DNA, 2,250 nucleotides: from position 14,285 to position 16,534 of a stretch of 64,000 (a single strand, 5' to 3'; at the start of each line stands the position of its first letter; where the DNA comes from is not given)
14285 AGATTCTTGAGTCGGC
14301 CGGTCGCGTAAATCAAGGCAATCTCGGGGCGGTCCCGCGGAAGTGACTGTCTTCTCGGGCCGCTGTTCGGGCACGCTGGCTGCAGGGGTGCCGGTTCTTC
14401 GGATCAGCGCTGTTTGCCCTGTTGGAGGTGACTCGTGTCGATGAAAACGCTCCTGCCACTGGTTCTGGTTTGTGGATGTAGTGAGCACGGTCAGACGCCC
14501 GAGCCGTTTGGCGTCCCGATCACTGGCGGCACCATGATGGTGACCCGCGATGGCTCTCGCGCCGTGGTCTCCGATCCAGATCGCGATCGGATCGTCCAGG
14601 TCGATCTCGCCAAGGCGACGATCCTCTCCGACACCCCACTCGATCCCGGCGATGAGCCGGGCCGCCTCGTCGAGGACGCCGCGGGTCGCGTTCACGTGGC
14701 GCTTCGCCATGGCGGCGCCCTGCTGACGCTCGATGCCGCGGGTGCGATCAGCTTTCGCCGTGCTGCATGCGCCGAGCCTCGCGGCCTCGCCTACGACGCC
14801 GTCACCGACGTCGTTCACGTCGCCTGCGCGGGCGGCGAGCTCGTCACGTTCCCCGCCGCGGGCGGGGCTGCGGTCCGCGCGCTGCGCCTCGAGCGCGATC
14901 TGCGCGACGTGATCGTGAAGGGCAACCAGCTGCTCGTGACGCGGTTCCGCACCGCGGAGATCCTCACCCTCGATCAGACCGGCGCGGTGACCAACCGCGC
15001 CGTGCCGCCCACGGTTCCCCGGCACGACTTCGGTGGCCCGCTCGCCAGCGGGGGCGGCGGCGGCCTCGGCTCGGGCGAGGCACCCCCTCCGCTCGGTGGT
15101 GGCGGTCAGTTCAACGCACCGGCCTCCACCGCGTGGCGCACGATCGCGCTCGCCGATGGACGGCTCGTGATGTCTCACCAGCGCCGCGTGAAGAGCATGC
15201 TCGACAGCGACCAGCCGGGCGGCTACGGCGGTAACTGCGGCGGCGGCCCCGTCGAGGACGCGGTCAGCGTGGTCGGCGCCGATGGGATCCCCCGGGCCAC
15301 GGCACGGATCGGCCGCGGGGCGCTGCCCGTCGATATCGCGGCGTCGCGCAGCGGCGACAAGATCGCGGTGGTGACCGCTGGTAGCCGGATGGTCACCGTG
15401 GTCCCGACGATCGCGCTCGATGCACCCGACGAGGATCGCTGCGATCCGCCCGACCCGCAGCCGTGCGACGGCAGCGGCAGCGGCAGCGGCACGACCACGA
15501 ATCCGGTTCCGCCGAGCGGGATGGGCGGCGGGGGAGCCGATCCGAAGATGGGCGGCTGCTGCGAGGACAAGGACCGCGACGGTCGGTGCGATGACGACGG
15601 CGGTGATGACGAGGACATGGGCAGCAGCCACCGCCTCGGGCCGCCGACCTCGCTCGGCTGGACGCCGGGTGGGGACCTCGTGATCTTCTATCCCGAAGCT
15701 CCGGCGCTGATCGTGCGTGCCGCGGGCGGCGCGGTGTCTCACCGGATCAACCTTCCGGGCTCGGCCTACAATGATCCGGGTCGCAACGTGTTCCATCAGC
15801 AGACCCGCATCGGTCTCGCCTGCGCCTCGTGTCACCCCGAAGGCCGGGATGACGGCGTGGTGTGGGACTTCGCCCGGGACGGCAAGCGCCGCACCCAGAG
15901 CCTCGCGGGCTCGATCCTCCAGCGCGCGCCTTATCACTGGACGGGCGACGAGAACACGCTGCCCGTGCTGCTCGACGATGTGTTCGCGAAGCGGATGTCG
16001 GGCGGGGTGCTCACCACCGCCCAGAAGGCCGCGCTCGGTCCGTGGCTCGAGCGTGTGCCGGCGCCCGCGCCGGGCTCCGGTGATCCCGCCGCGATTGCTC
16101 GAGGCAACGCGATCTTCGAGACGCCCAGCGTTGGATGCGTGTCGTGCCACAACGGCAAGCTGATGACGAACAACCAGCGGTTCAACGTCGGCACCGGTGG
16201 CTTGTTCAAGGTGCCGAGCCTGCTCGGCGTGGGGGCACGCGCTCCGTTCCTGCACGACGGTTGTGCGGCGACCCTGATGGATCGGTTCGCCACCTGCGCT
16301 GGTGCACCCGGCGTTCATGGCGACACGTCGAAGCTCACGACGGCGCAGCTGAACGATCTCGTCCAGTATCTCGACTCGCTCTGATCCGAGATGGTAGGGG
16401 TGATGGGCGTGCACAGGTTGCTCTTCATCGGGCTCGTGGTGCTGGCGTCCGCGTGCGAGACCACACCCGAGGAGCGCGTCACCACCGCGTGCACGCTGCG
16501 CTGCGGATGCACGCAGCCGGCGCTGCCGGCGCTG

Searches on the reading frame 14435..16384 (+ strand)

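Call 82: search_protein_families(library=pfam, proteins=[window:14435-16384:+], max_evalue=0.0001)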
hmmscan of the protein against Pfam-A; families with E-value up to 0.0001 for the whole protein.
window:14435-16384:+ (649 aa): 1 family
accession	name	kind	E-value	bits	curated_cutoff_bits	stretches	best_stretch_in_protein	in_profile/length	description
PF03150.19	CCP_MauG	-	3.7e-05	24.8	25.6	0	564-645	20-105/149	Di-haem cytochrome c peroxidase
